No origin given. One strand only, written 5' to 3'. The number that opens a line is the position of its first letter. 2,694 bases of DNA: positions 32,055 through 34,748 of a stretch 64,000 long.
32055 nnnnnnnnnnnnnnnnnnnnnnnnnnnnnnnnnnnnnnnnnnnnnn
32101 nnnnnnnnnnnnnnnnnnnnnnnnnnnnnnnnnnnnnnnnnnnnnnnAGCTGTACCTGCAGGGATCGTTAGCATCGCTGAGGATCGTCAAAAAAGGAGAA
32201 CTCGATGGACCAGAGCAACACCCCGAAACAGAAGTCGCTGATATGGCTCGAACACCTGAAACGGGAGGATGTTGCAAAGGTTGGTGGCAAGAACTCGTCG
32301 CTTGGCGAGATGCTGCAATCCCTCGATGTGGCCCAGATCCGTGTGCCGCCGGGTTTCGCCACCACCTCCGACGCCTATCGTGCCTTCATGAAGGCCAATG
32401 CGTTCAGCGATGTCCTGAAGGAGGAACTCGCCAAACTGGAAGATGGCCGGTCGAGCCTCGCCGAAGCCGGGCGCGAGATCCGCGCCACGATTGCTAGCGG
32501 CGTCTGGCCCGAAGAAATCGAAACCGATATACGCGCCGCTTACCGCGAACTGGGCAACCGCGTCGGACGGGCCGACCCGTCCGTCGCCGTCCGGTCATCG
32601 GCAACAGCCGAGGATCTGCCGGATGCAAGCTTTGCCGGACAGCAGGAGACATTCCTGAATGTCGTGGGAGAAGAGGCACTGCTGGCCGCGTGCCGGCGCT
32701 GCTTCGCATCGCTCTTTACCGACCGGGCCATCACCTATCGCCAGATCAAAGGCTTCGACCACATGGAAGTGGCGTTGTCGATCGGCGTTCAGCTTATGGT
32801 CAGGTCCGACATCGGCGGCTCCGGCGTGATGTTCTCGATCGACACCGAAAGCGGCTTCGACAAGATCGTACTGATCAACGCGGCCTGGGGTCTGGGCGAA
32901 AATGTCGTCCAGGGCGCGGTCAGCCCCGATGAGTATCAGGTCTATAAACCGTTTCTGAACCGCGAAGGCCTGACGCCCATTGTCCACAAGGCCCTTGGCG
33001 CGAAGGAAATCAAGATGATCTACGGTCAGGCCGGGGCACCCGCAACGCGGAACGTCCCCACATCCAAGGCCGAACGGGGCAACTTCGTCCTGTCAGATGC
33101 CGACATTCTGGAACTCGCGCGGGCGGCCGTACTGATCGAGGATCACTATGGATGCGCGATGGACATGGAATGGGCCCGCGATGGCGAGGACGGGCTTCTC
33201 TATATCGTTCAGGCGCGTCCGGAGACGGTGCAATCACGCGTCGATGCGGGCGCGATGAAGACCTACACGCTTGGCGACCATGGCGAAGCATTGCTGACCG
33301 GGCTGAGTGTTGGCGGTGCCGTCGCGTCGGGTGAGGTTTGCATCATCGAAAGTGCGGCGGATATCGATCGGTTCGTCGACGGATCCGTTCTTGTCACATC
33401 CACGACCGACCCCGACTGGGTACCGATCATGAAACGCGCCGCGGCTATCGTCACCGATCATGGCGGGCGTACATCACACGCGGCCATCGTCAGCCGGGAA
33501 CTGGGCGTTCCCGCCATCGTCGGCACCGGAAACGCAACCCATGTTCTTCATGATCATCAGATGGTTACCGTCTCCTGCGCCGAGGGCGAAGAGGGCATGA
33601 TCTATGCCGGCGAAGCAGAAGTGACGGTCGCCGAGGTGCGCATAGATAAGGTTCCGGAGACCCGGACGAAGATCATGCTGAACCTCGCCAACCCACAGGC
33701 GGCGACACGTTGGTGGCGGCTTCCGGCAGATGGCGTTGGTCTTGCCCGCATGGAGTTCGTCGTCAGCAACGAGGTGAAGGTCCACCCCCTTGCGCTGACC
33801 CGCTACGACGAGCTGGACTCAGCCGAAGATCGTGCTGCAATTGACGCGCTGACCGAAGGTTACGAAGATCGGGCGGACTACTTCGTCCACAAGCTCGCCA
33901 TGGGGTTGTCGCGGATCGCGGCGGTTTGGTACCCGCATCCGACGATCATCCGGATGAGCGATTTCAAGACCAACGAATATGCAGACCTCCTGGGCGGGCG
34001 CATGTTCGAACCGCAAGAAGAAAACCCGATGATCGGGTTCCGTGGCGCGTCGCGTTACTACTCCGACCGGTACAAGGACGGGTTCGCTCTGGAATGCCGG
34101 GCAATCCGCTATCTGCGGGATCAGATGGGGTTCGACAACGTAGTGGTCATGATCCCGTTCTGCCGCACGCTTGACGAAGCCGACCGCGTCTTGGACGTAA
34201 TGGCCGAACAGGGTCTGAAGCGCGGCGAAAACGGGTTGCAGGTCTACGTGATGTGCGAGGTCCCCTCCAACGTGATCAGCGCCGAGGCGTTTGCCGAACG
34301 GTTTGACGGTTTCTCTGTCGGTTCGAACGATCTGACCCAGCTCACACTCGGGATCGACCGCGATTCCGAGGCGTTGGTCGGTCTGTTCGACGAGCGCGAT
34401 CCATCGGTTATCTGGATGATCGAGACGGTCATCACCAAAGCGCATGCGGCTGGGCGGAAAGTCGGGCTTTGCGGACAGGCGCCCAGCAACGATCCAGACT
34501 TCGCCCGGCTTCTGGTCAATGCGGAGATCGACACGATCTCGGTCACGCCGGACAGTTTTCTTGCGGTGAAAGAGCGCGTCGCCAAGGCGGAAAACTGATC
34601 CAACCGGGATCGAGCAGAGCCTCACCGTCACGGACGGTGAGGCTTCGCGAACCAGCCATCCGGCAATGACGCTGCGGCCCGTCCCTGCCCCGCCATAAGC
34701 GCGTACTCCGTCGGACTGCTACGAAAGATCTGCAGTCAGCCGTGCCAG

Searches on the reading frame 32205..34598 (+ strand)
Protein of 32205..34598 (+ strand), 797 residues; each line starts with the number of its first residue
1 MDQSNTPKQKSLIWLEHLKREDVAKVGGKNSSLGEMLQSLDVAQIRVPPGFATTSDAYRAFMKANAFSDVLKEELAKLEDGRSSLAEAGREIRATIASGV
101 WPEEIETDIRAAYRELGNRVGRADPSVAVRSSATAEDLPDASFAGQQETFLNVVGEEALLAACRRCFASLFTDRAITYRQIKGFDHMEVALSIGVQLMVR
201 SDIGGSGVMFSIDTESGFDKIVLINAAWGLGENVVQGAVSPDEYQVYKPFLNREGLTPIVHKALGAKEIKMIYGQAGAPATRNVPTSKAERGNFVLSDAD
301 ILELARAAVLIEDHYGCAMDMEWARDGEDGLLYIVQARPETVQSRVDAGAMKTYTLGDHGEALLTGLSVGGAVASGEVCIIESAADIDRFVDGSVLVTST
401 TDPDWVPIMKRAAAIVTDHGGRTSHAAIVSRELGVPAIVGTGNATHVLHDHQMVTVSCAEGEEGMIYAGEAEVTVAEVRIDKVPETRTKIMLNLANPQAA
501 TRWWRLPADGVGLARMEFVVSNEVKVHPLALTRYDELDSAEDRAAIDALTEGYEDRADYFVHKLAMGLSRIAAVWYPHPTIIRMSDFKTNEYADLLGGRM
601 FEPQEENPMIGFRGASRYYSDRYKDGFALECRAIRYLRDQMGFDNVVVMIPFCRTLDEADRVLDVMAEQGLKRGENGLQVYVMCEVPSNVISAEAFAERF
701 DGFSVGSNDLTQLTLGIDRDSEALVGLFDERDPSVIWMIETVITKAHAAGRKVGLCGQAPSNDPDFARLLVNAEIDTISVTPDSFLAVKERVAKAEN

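Call 31: search_protein_families(library=pfam, proteins=[window:32205-34598:+], max_evalue=0.0001)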
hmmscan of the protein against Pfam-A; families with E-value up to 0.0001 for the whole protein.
window:32205-34598:+ (797 aa): 3 families
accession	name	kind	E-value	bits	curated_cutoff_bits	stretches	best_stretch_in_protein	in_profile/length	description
PF01326.24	PPDK_N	-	2.8e-117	392.1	27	1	25-349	3-318/328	Pyruvate phosphate dikinase, AMP/ATP-binding domain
PF02896.24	PEP-utilizers_C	-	8.6e-61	206.1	22.8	1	484-796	16-292/293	PEP-utilising enzyme, PEP-binding domain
PF00391.29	PEP-utilizers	-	3.4e-27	94.3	23.1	1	392-461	3-72/72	PEP-utilising enzyme, mobile domain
